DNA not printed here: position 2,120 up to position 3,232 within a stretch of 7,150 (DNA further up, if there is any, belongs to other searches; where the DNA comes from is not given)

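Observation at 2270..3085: gatE encoded only as a 271-aa N-terminal piece that ends at a domain boundary: candidate split gene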

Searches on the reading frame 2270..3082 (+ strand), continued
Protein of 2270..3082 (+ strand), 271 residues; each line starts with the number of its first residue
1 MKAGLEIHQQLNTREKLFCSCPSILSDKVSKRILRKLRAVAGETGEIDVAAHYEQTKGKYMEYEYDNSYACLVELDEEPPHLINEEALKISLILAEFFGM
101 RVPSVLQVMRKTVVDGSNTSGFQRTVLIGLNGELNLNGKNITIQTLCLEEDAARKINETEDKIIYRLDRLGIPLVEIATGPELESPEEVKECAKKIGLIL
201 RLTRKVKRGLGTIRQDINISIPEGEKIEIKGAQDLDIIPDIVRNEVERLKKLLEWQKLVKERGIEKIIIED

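Call 60: search_protein_families(library=pfam, proteins=[P0121, P0126, P0123, P0131, P0122], max_evalue=0.01)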
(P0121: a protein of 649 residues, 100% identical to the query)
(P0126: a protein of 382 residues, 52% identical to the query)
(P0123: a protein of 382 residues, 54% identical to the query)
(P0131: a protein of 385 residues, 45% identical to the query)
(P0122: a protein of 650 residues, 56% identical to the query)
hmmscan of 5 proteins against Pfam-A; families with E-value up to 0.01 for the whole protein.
P0121 (649 aa): 3 families
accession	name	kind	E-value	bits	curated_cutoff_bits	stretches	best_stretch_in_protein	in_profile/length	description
PF02934.20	GatB_N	-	7.9e-50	170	23.4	1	3-432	2-275/277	GatB/GatE catalytic domain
PF02938.19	GAD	-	8.3e-16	58.5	23.4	1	285-375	1-92/95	GAD domain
PF02637.23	GatB_Yqey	-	1e-11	45.4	27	1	512-645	1-146/148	GatB domain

P0126 (382 aa): 3 families
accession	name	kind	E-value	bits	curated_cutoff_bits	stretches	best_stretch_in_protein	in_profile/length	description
PF02938.19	GAD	-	4.7e-09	36.8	23.4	1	25-112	4-91/95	GAD domain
PF02637.23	GatB_Yqey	-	5.1e-06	26.9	27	1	287-381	43-148/148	GatB domain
PF02934.20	GatB_N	-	0.0017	18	23.4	1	107-171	233-276/277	GatB/GatE catalytic domain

P0123 (382 aa): 2 families
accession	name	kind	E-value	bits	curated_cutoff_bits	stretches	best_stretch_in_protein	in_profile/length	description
PF02938.19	GAD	-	2.3e-08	34.6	23.4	1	22-103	1-83/95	GAD domain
PF02637.23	GatB_Yqey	-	9.3e-06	26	27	1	258-350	13-107/148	GatB domain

P0131 (385 aa): 1 family
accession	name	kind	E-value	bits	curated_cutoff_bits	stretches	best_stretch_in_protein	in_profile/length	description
PF02938.19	GAD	-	5.3e-09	36.6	23.4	1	22-101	1-81/95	GAD domain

P0122 (650 aa): 3 families
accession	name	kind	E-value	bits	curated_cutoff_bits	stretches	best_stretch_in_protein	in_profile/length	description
PF02934.20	GatB_N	-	1e-55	189.3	23.4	1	2-432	2-274/277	GatB/GatE catalytic domain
PF02938.19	GAD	-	2.7e-13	50.4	23.4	1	286-378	1-94/95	GAD domain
PF02637.23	GatB_Yqey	-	5.5e-10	39.7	27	1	514-647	2-148/148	GatB domain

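Call 71: find_homologous_proteins(query=P0148, max_evalue=1e-20)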
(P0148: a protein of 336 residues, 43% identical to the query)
Query P0148 (336 aa): 353 proteins with E <= 1e-20 among 5796 candidates; the best 120 are listed.
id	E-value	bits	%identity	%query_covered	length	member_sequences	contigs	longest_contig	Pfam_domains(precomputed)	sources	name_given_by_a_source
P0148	1.5e-215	733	100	100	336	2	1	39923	PF02938.20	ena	-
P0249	5.9e-142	491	69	100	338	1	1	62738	PF02938.20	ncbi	-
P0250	1.2e-82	296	45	98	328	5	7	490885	PF02938.20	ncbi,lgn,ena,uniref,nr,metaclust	ncbi:NEQ396 [Nanoarchaeum equitans Kin4-M]|uniref:NEQ396 n=1 Tax=Nanoarchaeum equitans (strain Kin4-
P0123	1.1e-62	230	40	99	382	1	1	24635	PF02637.24,PF02938.20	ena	-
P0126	1.9e-60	223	40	100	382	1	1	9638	PF02637.24,PF02938.20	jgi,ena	-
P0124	1.9e-60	223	40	100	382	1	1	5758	PF02637.24,PF02938.20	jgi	jgi:glutamyl-tRNA(Gln) amidotransferase subunit E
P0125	2.3e-60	223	40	100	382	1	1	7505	PF02637.24,PF02938.20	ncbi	-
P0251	2.5e-60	223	54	59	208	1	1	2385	PF02938.20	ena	-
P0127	2.8e-60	222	40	100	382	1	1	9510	PF02637.24,PF02938.20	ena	-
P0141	2.4e-59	219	42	99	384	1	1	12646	PF02938.20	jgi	-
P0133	9.6e-59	217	38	99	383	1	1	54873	PF02938.20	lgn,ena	-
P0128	1.2e-57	214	43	71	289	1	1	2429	PF02938.20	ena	-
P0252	2.5e-57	213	37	99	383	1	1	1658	PF02938.20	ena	-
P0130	2.8e-57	213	39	98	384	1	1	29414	PF02938.20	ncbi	ncbi:MAG: GAD domain-containing protein [Nanopusillaceae archaeon]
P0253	2.3e-56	210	54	53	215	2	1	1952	PF02938.20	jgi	-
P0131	2.6e-56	209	37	99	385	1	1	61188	PF02938.20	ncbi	ncbi:MAG: GAD domain-containing protein [Nanopusillaceae archaeon]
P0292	8.4e-51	191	36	98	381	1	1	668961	-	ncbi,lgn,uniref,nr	ncbi:glutamyl-tRNA(Gln) amidotransferase subunit E [Nanobdella aerobiophila]|uniref:Glutamyl-tRNA(Gl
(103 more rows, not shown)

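Call 77: search_protein_families(library=pfam, proteins=[L016:1251-3629:+, L016:3922-5853:+, L016:8782-9978:+, L016:11931-12677:+, L016:448-1218:+, L016:6870-7598:+, L016:7775-8455:-], max_evalue=0.001)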
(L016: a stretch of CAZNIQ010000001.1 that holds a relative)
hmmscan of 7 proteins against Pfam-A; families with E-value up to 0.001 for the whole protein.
L016:1251-3629:+ (793 aa): 6 families
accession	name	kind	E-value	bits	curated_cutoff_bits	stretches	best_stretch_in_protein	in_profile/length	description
PF05127.21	NAT10_TcmA_helicase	-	6.8e-56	189.4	22.7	1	263-440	1-176/176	RNA cytidine acetyltransferase NAT10/TcmA, helicase domain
PF08351.18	TmcA_N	-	3.9e-46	157.6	22.7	1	20-196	3-178/178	tRNA(Met) cytidine acetyltransferase TmcA, N-terminal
PF13718.12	GNAT_acetyltr_2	-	3.7e-45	154.5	24.6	2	480-594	2-124/229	GNAT acetyltransferase 2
PF13508.13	Acetyltransf_7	-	1.6e-05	25.7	27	1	568-623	31-83/84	Acetyltransferase (GNAT) domain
PF00583.31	Acetyltransf_1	-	2e-05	25.3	20.7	1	565-600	58-93/116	Acetyltransferase (GNAT) family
PF13401.12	AAA_22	-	0.00028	21.6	27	0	261-378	7-109/130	AAA domain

L016:3922-5853:+ (644 aa): 5 families
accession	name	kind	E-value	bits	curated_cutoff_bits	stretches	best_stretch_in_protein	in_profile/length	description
PF05746.21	DALR_1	-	1.4e-20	74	22.3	1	532-644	1-117/117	DALR anticodon binding domain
PF00750.26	tRNA-synt_1d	-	2.5e-18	66.6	23.3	1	71-194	3-122/349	tRNA synthetases class I (R), catalytic domain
PF03485.21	Arg_tRNA_synt_N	-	5e-14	53.1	21.5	1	3-64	22-85/85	Arginyl tRNA synthetase N terminal domain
PF01406.26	tRNA-synt_1e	-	0.00024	21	27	1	101-138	21-58/301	tRNA synthetases class I (C) catalytic domain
PF00133.28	tRNA-synt_1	-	0.00028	20.2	22.7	0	82-175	17-110/414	tRNA synthetases class I (I, L, M and V)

L016:8782-9978:+ (399 aa): 1 family
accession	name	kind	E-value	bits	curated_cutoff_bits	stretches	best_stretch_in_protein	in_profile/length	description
PF01970.21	TctA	-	7.9e-39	133.9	28.9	1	7-385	3-422/423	Tripartite tricarboxylate transporter TctA family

L016:11931-12677:+ (249 aa): 1 family
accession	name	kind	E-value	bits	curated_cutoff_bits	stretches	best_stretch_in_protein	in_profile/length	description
PF01544.23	CorA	-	5.9e-23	82.1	27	1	46-249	78-291/292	CorA-like Mg2+ transporter protein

L016:448-1218:+ (257 aa): 5 families
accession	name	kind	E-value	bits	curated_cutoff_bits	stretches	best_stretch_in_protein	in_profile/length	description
PF01926.29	MMR_HSR1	-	2.8e-19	69.7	21.9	1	108-171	2-57/113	50S ribosome-binding GTPase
PF03193.22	RsgA_GTPase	-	1e-11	45.4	30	1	13-160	17-168/174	RsgA GTPase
PF00350.29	Dynamin_N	-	1.6e-09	38.5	27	0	108-151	1-43/168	Dynamin family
PF02421.24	FeoB_N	-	9.2e-09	35.4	27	1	108-161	3-58/156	Ferrous iron transport protein B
PF00009.33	GTP_EFTU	-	2e-05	24.7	26.5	0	15-99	89-185/188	Elongation factor Tu GTP binding domain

L016:6870-7598:+ (243 aa): 1 family
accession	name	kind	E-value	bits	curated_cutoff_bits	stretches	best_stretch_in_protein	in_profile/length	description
PF01255.24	Prenyltransf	-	3.8e-81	272.3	27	1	27-242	1-219/219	Putative undecaprenyl diphosphate synthase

L016:7775-8455:- (227 aa): 0 families

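Call 83: search_protein_families(library=pfam, proteins=[L099:7139-9172:+, P0250, P0292, P0020], max_evalue=0.01)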
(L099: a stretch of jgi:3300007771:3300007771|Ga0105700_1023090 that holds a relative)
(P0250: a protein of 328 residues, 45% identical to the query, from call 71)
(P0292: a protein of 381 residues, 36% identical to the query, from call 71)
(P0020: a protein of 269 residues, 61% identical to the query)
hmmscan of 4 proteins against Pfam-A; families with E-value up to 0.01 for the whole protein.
L099:7139-9172:+ (678 aa): 1 family
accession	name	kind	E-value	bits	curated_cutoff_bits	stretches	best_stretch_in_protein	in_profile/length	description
PF14871.12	GHL6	-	1.3e-23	84.1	35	1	22-151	2-131/132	Hypothetical glycosyl hydrolase 6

P0250 (328 aa): 1 family
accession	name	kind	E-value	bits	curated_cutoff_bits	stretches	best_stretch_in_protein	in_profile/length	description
PF02938.19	GAD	-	6.3e-07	30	23.4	1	20-100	1-83/95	GAD domain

P0292 (381 aa): 0 families

P0020 (269 aa): 1 family
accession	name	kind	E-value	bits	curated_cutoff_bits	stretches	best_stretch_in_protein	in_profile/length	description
PF02934.20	GatB_N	-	6.5e-53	180.1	23.4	1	1-251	1-233/277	GatB/GatE catalytic domain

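Call 92: predict_structure(alignment_id=A3)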
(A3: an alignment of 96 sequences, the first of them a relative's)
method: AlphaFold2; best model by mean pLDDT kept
length: 649 residues; sequences in the alignment: 96
mean_pLDDT: 94.9   pTM: 0.90
mean pLDDT of the five models: 94.9, 94.8, 94.3, 93.8, 93.7
residues with pLDDT >= 90: 592; 70-90: 56; 50-70: 1; < 50: 0
segments of 3 or more residues with pLDDT < 50: none
pLDDT, mean of each block of 10 residues (from residue 1): 95 98 96 92 82 90 97 95 98 99 98 88 93 97 98 95 95 98 96 97 90 95 95 94 98 98 94 94 94 97 97 96 93 95 95 97 97 94 96 96 95 86 97 98 98 98 94 95 96 95 92 94 95 95 93 96 96 97 97 96 95 92 93 94 88
secondary structure, 60 per line:
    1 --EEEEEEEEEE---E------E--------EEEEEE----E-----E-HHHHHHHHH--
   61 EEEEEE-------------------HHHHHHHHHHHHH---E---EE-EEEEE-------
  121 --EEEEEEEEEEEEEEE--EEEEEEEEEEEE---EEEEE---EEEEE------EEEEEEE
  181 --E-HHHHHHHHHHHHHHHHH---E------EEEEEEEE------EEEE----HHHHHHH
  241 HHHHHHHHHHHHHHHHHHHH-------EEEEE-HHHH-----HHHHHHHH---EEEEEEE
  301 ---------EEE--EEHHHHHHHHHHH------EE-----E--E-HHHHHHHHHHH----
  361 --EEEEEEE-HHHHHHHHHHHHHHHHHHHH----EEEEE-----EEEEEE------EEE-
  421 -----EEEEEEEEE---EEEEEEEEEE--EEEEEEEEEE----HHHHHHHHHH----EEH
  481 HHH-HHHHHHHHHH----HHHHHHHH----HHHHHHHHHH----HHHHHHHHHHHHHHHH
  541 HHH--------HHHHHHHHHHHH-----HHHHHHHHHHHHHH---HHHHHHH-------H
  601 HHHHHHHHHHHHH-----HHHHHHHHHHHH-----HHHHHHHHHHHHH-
elements in order: E3-12 E32-37 H50-58 E61-66 H86-98 E109-113 E123-137 E140-151 E155-159 E163-167 E174-180 H185-201 E212-219 E226-229 H234-260 E268-272 H274-277 H283-290 E294-300 E310-312 H317-327 H346-356 E363-369 H371-390 E395-399 E405-410 E417-419 E426-434 E438-447 E450-459 H464-473 H480-483 H485-494 H499-506 H511-520 H525-543 H552-563 H569-582 H586-592 H600-613 H619-630 H636-648

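Call 93: predict_structure(alignment_id=A4)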
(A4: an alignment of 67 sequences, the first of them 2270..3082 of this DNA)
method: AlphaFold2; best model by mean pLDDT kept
length: 271 residues; sequences in the alignment: 67
mean_pLDDT: 93.2   pTM: 0.87
mean pLDDT of the five models: 93.2, 93.1, 92.7, 92.1, 90.7
residues with pLDDT >= 90: 216; 70-90: 53; 50-70: 2; < 50: 0
segments of 3 or more residues with pLDDT < 50: none
pLDDT, mean of each block of 10 residues (from residue 1): 97 97 95 89 83 89 97 94 97 98 94 87 94 96 98 94 95 97 97 97 91 92 92 92 97 92 81 53
secondary structure, 60 per line:
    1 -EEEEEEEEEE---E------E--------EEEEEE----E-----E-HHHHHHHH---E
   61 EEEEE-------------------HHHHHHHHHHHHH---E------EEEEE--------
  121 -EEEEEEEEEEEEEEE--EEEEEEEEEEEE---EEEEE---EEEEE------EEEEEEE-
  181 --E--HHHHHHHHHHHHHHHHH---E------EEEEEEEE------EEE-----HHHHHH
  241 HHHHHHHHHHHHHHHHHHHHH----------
elements in order: E2-11 E31-36 H49-56 E60-65 H85-97 E108-112 E122-136 E139-150 E154-158 E162-166 E173-179 H186-202 E213-220 E227-229 H235-261

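Call 95: fold_search(model_id=the predicted structure, library=pdb)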
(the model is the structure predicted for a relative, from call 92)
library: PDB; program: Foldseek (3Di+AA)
matches with E <= 10: 494; with E <= 0.001: 17
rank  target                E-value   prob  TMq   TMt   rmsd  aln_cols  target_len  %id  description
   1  1zq1_C                1.8e-50  1.00  0.65  0.81   5.2       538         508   45  Structure of GatDE tRNA-Dependent Amidotransferase from Pyrococcus abyssi (released 2005-10-18)
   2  2d6f_D                1.2e-44  1.00  0.66  0.81   4.8       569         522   39  Crystal structure of Glu-tRNA(Gln) amidotransferase in the complex with tRNA(Gln) (released 2006-07-11)
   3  2d6f_C                7.9e-44  1.00  0.62  0.81   5.3       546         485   40  Crystal structure of Glu-tRNA(Gln) amidotransferase in the complex with tRNA(Gln) (released 2006-07-11)
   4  9a6e_A                7.5e-21  1.00  0.48  0.62   7.9       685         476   15  Integrative model of GATB-SUCD by crosslinking MS and deep learning (released 2024-09-18)
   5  3ip4_B                9.8e-20  1.00  0.48  0.61   8.9       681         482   16  The high resolution structure of GatCAB (released 2009-11-24)
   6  3kfu_I                9.0e-19  1.00  0.44  0.61   9.9       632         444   15  Crystal structure of the transamidosome (released 2010-08-25)
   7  3h0l_B                4.5e-18  1.00  0.43  0.63   9.5       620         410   16  Structure of trna-dependent amidotransferase gatcab from aquifex aeolicus (released 2009-07-21)
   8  3kfu_F                7.4e-18  1.00  0.44  0.61   9.1       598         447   16  Crystal structure of the transamidosome (released 2010-08-25)
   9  2g5i_B                1.7e-17  1.00  0.46  0.69   8.1       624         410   15  Structure of tRNA-Dependent Amidotransferase GatCAB complexed with ADP-AlF4 (released 2006-07-18)
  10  3al0_B                2.4e-17  1.00  0.38  0.48  10.9       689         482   17  Crystal structure of the glutamine transamidosome from Thermotoga maritima in the glutamylation state. (released 2010-09-29)
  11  2f2a_B                1.4e-16  1.00  0.46  0.69   8.6       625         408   14  Structure of tRNA-Dependent Amidotransferase GatCAB complexed with Gln (released 2006-07-18)
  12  2dqn_B                2.1e-16  1.00  0.45  0.68   7.2       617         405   16  Structure of tRNA-Dependent Amidotransferase GatCAB complexed with Asn (released 2006-07-18)
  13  2g5h_B                2.2e-16  1.00  0.45  0.68   7.1       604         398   16  Structure of tRNA-Dependent Amidotransferase GatCAB (released 2006-07-18)
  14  4wj3_B                4.6e-16  1.00  0.43  0.58   7.5       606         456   16  Crystal structure of the asparagine transamidosome from Pseudomonas aeruginosa (released 2014-12-31)
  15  2df4_B                1.6e-15  1.00  0.45  0.68   7.1       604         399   16  Structure of tRNA-Dependent Amidotransferase GatCAB complexed with Mn2+ (released 2006-07-18)
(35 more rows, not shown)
